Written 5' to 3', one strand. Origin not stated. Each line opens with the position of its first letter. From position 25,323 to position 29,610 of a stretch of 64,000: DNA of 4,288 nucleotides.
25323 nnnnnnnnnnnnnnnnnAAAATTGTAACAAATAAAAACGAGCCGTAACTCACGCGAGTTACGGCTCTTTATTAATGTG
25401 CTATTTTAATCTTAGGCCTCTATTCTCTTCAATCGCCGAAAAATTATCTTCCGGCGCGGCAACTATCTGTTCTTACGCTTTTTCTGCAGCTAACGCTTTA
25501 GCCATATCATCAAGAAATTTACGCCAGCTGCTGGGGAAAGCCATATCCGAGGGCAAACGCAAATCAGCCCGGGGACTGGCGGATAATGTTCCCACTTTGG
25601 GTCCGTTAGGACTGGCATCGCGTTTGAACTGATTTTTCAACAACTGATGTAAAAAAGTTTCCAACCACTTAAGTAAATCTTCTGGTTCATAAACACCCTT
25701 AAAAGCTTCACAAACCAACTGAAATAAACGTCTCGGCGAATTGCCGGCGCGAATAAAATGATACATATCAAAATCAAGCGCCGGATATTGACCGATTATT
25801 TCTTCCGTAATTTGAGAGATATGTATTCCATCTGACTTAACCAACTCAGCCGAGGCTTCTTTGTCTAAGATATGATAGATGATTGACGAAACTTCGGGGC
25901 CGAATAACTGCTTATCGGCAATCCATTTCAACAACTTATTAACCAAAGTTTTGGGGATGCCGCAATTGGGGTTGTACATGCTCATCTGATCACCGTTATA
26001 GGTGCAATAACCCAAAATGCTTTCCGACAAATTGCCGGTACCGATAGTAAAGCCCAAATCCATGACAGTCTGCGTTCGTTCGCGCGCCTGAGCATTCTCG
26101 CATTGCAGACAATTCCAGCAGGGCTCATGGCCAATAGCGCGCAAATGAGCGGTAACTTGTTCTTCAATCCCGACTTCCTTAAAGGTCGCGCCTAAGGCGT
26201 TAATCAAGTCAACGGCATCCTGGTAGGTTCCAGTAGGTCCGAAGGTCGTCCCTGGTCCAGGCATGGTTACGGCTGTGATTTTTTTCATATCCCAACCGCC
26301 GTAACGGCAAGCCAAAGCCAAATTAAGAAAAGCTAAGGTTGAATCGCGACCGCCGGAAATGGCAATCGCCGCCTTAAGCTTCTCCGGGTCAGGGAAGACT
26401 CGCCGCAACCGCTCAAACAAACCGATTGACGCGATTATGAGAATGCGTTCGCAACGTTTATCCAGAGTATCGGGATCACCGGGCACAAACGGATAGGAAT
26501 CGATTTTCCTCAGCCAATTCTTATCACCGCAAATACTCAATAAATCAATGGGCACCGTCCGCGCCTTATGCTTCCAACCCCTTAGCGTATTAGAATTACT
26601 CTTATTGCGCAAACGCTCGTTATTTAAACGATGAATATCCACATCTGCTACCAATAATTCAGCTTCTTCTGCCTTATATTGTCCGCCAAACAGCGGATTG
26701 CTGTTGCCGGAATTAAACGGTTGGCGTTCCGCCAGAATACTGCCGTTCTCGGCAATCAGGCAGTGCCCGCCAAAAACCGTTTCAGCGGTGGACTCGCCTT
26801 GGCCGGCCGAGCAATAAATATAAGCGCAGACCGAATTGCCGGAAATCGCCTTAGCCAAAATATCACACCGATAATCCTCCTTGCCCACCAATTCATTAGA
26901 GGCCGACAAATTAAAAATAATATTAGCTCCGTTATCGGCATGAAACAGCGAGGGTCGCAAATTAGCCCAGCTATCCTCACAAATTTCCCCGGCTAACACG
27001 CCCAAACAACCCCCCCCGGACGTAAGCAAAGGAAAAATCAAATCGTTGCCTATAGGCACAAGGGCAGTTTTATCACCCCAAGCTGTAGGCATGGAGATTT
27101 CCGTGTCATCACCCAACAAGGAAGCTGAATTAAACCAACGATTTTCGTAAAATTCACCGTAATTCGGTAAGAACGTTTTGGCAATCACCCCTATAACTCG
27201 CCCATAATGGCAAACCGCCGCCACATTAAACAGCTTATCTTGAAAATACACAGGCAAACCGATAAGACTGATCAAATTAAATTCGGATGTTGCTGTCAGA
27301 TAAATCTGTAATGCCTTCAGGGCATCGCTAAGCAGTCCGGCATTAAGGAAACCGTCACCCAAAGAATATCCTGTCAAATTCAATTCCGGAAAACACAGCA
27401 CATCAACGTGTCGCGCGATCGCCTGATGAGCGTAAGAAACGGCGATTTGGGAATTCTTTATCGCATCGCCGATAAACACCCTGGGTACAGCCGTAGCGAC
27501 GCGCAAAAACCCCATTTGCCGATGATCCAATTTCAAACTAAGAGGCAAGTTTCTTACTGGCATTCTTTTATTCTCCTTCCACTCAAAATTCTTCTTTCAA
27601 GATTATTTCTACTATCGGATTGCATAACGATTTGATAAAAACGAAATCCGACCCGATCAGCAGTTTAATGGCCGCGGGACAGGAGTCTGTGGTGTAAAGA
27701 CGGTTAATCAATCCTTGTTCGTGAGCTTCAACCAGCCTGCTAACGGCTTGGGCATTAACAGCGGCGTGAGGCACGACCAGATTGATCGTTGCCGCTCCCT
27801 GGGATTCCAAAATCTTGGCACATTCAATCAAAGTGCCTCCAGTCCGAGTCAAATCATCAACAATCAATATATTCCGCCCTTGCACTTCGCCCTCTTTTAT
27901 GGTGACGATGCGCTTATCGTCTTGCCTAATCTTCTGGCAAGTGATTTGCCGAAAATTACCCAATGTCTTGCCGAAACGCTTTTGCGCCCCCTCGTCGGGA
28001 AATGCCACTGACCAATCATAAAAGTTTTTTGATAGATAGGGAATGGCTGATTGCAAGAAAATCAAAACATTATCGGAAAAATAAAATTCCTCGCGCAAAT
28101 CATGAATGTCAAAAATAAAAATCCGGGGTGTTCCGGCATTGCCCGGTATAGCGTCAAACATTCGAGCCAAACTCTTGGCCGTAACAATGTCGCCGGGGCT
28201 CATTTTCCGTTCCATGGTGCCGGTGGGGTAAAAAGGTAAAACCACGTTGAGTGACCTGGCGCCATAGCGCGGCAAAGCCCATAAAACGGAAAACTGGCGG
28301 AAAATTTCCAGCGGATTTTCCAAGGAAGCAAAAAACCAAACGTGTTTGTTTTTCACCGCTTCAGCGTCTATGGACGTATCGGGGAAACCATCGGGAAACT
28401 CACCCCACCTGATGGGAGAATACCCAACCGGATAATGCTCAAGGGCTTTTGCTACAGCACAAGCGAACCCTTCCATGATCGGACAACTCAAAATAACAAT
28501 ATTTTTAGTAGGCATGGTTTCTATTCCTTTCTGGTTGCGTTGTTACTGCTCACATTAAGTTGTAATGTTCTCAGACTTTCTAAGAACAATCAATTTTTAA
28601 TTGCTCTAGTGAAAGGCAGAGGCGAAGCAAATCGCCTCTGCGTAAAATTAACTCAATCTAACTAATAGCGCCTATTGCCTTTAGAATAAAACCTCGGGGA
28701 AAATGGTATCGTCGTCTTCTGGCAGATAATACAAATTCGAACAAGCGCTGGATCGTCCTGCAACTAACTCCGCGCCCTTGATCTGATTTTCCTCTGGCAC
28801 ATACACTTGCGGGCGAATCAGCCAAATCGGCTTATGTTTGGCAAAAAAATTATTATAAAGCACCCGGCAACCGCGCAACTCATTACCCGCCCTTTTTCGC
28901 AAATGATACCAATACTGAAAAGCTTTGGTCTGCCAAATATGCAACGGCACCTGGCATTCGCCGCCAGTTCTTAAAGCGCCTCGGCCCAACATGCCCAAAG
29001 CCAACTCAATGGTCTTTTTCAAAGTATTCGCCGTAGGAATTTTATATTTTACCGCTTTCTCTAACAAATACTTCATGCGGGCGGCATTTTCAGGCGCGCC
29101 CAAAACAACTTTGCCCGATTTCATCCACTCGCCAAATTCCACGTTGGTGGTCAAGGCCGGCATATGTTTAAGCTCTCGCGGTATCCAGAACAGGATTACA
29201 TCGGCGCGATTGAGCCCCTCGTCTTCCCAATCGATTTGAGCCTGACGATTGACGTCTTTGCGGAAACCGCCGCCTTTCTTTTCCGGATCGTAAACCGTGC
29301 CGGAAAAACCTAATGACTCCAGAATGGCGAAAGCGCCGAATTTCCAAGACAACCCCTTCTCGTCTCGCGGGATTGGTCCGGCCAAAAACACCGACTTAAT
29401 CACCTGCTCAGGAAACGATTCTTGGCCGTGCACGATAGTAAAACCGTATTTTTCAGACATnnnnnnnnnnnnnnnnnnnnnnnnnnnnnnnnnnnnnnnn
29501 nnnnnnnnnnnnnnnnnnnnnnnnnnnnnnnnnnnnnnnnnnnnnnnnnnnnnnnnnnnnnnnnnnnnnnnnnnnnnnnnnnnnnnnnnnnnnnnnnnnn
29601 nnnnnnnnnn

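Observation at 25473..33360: Expanded NAD salvage operon: nadD(Cys4)-nudix-pncB(long)-[PGAM-like remnant]-[NDT-like]-prs-nadE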

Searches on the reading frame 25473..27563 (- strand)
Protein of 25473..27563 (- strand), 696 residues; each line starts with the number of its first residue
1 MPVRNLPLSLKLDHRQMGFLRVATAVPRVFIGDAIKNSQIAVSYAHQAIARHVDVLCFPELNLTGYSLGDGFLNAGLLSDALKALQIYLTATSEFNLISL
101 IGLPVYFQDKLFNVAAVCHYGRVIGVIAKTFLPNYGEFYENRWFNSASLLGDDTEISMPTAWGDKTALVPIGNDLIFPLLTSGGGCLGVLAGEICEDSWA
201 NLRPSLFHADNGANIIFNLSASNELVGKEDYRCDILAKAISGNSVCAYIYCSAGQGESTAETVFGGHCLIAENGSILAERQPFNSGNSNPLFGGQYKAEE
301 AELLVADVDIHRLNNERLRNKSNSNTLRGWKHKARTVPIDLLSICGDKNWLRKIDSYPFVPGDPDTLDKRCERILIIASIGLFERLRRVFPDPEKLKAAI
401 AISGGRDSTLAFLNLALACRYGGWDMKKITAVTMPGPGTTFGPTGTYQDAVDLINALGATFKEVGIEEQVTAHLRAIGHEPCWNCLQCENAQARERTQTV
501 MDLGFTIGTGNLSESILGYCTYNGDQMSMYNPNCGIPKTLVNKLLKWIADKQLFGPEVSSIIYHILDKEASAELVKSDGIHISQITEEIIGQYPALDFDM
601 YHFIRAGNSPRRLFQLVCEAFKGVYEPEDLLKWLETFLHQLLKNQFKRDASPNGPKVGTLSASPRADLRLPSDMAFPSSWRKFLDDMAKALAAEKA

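Call 3: search_protein_families(library=pfam, proteins=[window:25473-27563:-], max_evalue=0.1)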
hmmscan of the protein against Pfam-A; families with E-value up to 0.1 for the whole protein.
window:25473-27563:- (696 aa): 2 families
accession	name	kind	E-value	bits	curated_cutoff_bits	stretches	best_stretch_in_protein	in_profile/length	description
PF02540.23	NAD_synthase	-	3.2e-19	69.4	21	1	398-597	21-199/242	NAD synthase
PF00795.27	CN_hydrolase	-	5.8e-11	42.6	23.2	1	32-286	12-240/256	Carbon-nitrogen hydrolase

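Call 4: search_protein_families(library=ncbifam, proteins=[window:25473-27563:-], max_evalue=0.1)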
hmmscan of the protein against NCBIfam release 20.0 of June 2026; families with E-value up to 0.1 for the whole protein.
window:25473-27563:- (696 aa): 6 families
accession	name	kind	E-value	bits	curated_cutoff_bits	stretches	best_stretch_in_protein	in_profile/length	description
NF002730.0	PRK02628.1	equivalog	3.2e-179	597.3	473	1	14-687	7-673/677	NAD(+) synthase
NF010588.0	PRK13981.1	equivalog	1.8e-48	165.3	479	2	20-285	5-237/546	NAD+ synthase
NF010587.0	PRK13980.1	equivalog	7.2e-15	54.9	255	1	383-547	19-177/267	NAD+ synthase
TIGR00552.1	nadE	equivalog_domain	8.2e-14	51.4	63.65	1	400-597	27-207/251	NAD(+) synthase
NF001979.1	PRK00768.1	equivalog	0.0027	17.2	250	1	399-548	41-197/266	NAD(+) synthase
TIGR00268.2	TIGR00268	equivalog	0.0094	15.2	150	1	397-485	15-95/259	ATP-dependent sacrificial sulfur transferase LarE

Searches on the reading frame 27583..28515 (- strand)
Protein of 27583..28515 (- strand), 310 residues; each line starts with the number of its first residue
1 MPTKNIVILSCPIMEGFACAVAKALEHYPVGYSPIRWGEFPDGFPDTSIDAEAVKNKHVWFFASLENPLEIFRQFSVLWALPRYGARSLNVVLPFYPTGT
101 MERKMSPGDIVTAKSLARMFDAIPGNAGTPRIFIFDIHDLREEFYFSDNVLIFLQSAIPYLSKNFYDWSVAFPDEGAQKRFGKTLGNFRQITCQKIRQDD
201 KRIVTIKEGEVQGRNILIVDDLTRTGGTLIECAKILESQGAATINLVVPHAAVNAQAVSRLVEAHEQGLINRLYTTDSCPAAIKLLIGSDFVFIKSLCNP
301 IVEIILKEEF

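Call 3: search_protein_families(library=pfam, proteins=[window:27583-28515:-], max_evalue=0.1)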
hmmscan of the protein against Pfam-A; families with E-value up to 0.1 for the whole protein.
window:27583-28515:- (310 aa): 4 families
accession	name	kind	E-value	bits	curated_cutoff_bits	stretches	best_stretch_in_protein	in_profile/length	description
PF13793.12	Pribosyltran_N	-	2.1e-10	41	25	1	8-122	3-115/117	N-terminal domain of ribose phosphate pyrophosphokinase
PF00156.33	Pribosyltran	-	6.3e-09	35.8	26.3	1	202-251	79-125/158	Phosphoribosyl transferase domain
PF14572.12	Pribosyl_synth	-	9.9e-06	26.1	27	1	200-286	71-152/184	Phosphoribosyl synthetase-associated domain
PF14681.12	UPRTase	-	0.0046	16.9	27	1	210-267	117-174/206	Uracil phosphoribosyltransferase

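Call 4: search_protein_families(library=ncbifam, proteins=[window:27583-28515:-], max_evalue=0.1)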
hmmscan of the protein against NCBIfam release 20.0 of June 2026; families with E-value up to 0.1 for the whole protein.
window:27583-28515:- (310 aa): 33 families (the best 25 are shown)
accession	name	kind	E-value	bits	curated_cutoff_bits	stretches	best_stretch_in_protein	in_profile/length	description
TIGR01251.1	ribP_PPkin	subfamily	1.5e-31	109.5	113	1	7-281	2-274/309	ribose-phosphate diphosphokinase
NF002095.0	PRK00934.1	equivalog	5.6e-28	97.9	296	1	9-278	4-266/287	ribose-phosphate diphosphokinase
NF002320.0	PRK01259.1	subfamily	1.3e-25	90.4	297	1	4-281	5-278/316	ribose-phosphate diphosphokinase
NF001815.0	PRK00553.1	equivalog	1.2e-22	80.5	484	1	51-281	51-286/332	ribose-phosphate pyrophosphokinase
NF002844.0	PRK03092.1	equivalog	1.1e-19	70.8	438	1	3-270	9-280/326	ribose-phosphate diphosphokinase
NF005537.0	PRK07199.1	subfamily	1.7e-19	70.1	322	1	12-278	9-272/301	ribose-phosphate diphosphokinase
NF002686.0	PRK02458.1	equivalog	8.2e-18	64.9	506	1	39-292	40-299/323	ribose-phosphate diphosphokinase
NF002758.0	PRK02812.1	equivalog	4.3e-17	62.3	518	1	79-280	93-293/330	ribose-phosphate pyrophosphokinase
NF002618.0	PRK02269.1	equivalog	6.5e-17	62.1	460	1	29-266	28-270/321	ribose-phosphate diphosphokinase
NF005299.0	PRK06827.1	subfamily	2.6e-16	59.3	327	1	84-278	121-329/383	phosphoribosylpyrophosphate synthetase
NF003428.0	PRK04923.1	equivalog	1.7e-11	43.8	536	1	5-266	6-270/319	ribose-phosphate diphosphokinase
TIGR00201.1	comF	subfamily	9.2e-08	32.2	233.55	1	195-245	133-184/190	ComF family protein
NF008616.0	PRK11595.1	equivalog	1.2e-06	28.2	304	1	188-246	163-220/227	DNA utilization protein GntX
TIGR01203.1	HGPRTase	equivalog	5.6e-05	23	150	1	198-248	70-120/167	hypoxanthine phosphoribosyltransferase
NF002636.0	PRK02304.1-5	equivalog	0.0001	21.8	125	1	205-248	108-152/176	adenine phosphoribosyltransferase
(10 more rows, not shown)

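Call 49: search_dna_similar(query=window:27583-28515:-, collection=phages, mode=protein, max_rows=25, max_evalue=0.001)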
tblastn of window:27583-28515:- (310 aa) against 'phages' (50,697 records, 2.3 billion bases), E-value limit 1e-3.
Records with a match: 415; places in all: 415; records where one place covers at least 80% of the query: 26.
Best place of each record, by identity: <60% 415.
By first word of the organism name: Vibrio 82; Escherichia 68; Klebsiella 39; Bacillus 32; Listeria 26; Salmonella 23; Pseudomonas 21; Prevotella 15; Aeromonas 13; Cronobacter 13; and 24 more.
By host as written in the record: - 98; Listeria monocytogenes 22; Klebsiella pneumoniae 21; Escherichia coli 16; Prevotella sp. 15; Vibrio cholerae 15; Pseudomonas syringae pv. actinidiae 12; Cronobacter sakazakii 11; and 104 more.
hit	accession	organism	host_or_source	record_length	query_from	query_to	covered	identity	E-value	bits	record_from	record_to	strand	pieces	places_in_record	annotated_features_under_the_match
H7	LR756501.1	uncultured phage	metagenomic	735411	1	304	98%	26.1%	6e-18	90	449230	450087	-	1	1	record has no annotation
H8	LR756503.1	uncultured phage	metagenomic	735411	1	304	98%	26.1%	6e-18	90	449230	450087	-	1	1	record has no annotation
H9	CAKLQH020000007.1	Acinetobacter phage MD-2021a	not known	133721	1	280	90%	26.3%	1e-11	71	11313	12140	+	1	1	prsA_1: ribose-phosphate pyrophosphokinase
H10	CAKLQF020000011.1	Acinetobacter phage MD-2021a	not known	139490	1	280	90%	26.3%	1e-11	71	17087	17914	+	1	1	prsA_1: ribose-phosphate pyrophosphokinase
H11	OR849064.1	Listeria phage LM 4-14-1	Listeria monocytogenes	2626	12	278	86%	27.0%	2e-17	88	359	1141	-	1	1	record has no annotation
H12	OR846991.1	Listeria phage LM 4-11-1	Listeria monocytogenes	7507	12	278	86%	27.0%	2e-17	88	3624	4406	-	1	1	record has no annotation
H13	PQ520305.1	Enterococcus phage IME_EF3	-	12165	12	278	86%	26.8%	1e-15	84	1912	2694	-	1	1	record has no annotation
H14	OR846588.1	Enterococcus phage Efs 1-1-1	Enterococcus faecalis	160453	12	278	86%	26.8%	1e-15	84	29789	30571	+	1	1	record has no annotation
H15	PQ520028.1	Enterococcus phage IME_EF3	-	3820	12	286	89%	25.1%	4e-16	84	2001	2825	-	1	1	record has no annotation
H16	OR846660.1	Enterococcus phage Efs 1-1-1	Enterococcus faecalis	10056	12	286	89%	25.1%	5e-16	84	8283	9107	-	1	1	record has no annotation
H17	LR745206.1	uncultured phage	metagenomic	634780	28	284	83%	26.8%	3e-15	82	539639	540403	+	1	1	record has no annotation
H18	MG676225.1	Aeromonas phage AhSzw-1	Aeromonas hydrophila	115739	10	264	82%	25.8%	2e-6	56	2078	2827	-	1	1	ribose-phosphate pyrophosphokinase | nucleoside triphosphate pyrophosphohydrolase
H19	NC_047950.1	Aeromonas phage AhSzw-1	Aeromonas hydrophila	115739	10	264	82%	25.8%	2e-6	56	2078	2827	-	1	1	ribose-phosphate pyrophosphokinase | MazG-like pyrophosphatase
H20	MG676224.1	Aeromonas phage AhSzq-1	Aeromonas hydrophila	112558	10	264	82%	25.8%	3e-6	55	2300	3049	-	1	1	ribose-phosphate pyrophosphokinase | nucleoside triphosphate pyrophosphohydrolase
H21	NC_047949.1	Aeromonas phage AhSzq-1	Aeromonas hydrophila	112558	10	264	82%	25.8%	3e-6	55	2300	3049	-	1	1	ribose-phosphate pyrophosphokinase | MazG-like pyrophosphatase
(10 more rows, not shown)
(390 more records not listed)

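Call 68: search_solved_structures(query=window:27583-28515:-, max_evalue=0.00001)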
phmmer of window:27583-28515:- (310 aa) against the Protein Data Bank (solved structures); distinct sequences matched with E-value up to 0.00001: 30.
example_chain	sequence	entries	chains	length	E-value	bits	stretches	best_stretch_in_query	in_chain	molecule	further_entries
3mbi_A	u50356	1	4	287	4.7e-15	58.8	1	19-255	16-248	Ribose-phosphate pyrophosphokinase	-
3lpn_A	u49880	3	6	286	4.8e-15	58.8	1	20-256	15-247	Ribose-phosphate pyrophosphokinase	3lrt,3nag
1dkr_A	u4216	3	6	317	2.4e-14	56.5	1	39-264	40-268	PHOSPHORIBOSYL PYROPHOSPHATE SYNTHETASE | PROTEIN (PHOSPHORIBOSYL PYROPHOSPHATE SYNTHETASE) | RIBOSE-PHOSPHATE PYROPHOSPHOKINASE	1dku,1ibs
3dah_A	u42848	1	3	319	7.4e-13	51.6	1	38-284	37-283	Ribose-phosphate pyrophosphokinase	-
1u9y_A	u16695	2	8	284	1.6e-12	50.5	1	71-270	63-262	Ribose-phosphate pyrophosphokinase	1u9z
5mp7_A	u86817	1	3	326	2.8e-12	49.7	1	59-269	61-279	Ribose-phosphate pyrophosphokinase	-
4twb_A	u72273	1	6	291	3e-11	46.3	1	40-270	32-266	Ribose-phosphate pyrophosphokinase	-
6nfe_A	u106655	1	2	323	1.3e-10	44.2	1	28-283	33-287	Ribose-phosphate pyrophosphokinase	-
4f8e_A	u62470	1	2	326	1.7e-10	43.8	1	52-268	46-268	Ribose-phosphate pyrophosphokinase 1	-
2h07_A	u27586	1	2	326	4.8e-10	42.4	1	85-268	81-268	Ribose-phosphate pyrophosphokinase I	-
2h08_A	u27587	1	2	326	5.2e-10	42.3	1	85-268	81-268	Ribose-phosphate pyrophosphokinase I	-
7yk1_A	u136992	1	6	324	5.8e-10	42.1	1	85-269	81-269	Ribose-phosphate pyrophosphokinase 2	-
8dbn_A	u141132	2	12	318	6e-10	42.1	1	85-268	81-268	Ribose-phosphate pyrophosphokinase 1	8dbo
8dbf_A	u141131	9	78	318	6e-10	42.1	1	85-268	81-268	Ribose-phosphate pyrophosphokinase 1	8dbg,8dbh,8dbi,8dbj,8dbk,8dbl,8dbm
8dbc_A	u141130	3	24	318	6e-10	42.1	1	85-268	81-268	Ribose-phosphate pyrophosphokinase 1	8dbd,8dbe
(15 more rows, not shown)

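Call 69: search_protein_families(library=padloc, proteins=[window:27583-28515:-], max_evalue=0.01)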
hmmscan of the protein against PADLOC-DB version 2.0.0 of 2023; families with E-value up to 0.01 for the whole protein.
window:27583-28515:- (310 aa): 2 families
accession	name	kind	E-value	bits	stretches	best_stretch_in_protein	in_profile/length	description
PDLC03962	ShosT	-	0.00016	19.6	1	207-247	164-206/237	-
PDLC03928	PsyrT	-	0.00016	18.1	1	202-247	634-679/689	-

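Call 70: search_protein_families(library=phrogs, proteins=[window:27583-28515:-], max_evalue=0.001)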
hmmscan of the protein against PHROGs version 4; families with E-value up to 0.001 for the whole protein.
window:27583-28515:- (310 aa): 4 families
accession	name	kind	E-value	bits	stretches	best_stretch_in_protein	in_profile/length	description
phrog_619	-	other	3e-26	93.2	1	34-282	14-265/282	ribose-phosphate pyrophosphokinase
phrog_7188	-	unknown function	2e-05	25.7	1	208-244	106-142/155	-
phrog_22413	-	unknown function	0.0001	22.9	1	208-264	126-180/242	-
phrog_16932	-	unknown function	0.00052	20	1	204-245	341-383/480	-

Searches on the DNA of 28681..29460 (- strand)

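Call 96: search_rna_families(source=L013, start=2600, end=5500, threshold=evalue, max_evalue=1)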
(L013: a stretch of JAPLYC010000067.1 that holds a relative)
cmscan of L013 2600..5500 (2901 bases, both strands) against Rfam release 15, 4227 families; matches with E-value up to 1: 1.
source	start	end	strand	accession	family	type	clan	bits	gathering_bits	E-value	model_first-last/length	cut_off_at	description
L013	4303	4354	+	RF02980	freshwater-2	Cis-reg;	-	25.5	49.9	0.46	1-84/84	no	freshwater-2 RNA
